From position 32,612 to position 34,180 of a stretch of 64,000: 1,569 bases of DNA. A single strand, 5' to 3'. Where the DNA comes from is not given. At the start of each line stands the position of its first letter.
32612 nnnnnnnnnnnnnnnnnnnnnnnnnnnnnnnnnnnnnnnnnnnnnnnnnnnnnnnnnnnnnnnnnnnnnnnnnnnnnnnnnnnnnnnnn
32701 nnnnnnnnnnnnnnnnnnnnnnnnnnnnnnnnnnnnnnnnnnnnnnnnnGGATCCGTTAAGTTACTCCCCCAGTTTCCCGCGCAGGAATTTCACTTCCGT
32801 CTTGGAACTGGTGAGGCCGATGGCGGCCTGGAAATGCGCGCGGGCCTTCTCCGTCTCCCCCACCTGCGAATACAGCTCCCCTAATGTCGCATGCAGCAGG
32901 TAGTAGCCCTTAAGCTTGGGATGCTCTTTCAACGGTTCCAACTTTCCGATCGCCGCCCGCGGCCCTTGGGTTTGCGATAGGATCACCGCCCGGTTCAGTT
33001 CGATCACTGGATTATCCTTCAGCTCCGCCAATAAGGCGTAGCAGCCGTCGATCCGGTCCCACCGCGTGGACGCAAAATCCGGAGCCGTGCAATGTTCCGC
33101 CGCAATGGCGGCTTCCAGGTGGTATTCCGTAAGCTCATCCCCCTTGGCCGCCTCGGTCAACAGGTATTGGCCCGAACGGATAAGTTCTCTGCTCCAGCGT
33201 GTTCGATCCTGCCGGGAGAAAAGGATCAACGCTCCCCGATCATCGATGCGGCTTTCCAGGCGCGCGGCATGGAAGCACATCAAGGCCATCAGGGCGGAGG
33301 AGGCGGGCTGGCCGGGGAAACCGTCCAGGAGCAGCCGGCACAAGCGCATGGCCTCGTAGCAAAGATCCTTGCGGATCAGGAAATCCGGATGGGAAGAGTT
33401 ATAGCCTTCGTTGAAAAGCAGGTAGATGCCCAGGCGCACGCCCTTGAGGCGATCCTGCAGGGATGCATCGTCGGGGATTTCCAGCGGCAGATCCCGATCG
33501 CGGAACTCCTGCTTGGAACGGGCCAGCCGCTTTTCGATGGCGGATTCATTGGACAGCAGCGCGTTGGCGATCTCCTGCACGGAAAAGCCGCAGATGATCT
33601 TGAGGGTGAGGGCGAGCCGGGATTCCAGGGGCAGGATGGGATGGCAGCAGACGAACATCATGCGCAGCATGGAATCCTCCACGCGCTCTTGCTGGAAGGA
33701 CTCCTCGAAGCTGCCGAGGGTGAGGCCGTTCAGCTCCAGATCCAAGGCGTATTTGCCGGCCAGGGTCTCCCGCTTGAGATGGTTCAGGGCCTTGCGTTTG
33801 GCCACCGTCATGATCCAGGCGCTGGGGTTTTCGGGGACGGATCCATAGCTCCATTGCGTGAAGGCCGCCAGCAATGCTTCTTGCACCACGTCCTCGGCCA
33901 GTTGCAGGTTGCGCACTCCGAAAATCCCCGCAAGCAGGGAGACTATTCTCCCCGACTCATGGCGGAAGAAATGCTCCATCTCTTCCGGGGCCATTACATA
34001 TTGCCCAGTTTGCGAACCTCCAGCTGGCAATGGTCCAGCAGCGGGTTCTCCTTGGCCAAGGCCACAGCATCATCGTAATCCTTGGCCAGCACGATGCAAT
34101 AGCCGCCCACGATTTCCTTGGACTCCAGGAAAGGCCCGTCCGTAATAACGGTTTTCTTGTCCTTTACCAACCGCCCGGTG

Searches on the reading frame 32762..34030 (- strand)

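Call 8: search_protein_families(library=pfam, proteins=[window:32762-34030:-], max_evalue=0.001)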
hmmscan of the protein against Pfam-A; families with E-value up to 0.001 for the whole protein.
window:32762-34030:- (422 aa): 3 families
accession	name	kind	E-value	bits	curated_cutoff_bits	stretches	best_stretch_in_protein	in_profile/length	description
PF20239.3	DUF6596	-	6.3e-33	113.5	27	1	194-295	1-102/102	Family of unknown function (DUF6596)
PF04542.20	Sigma70_r2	-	4.8e-10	39.5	24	1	22-88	2-68/71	Sigma-70 region 2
PF08281.18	Sigma70_r4_2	-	1.4e-06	28.3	25.7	1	125-174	3-52/54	Sigma-70, region 4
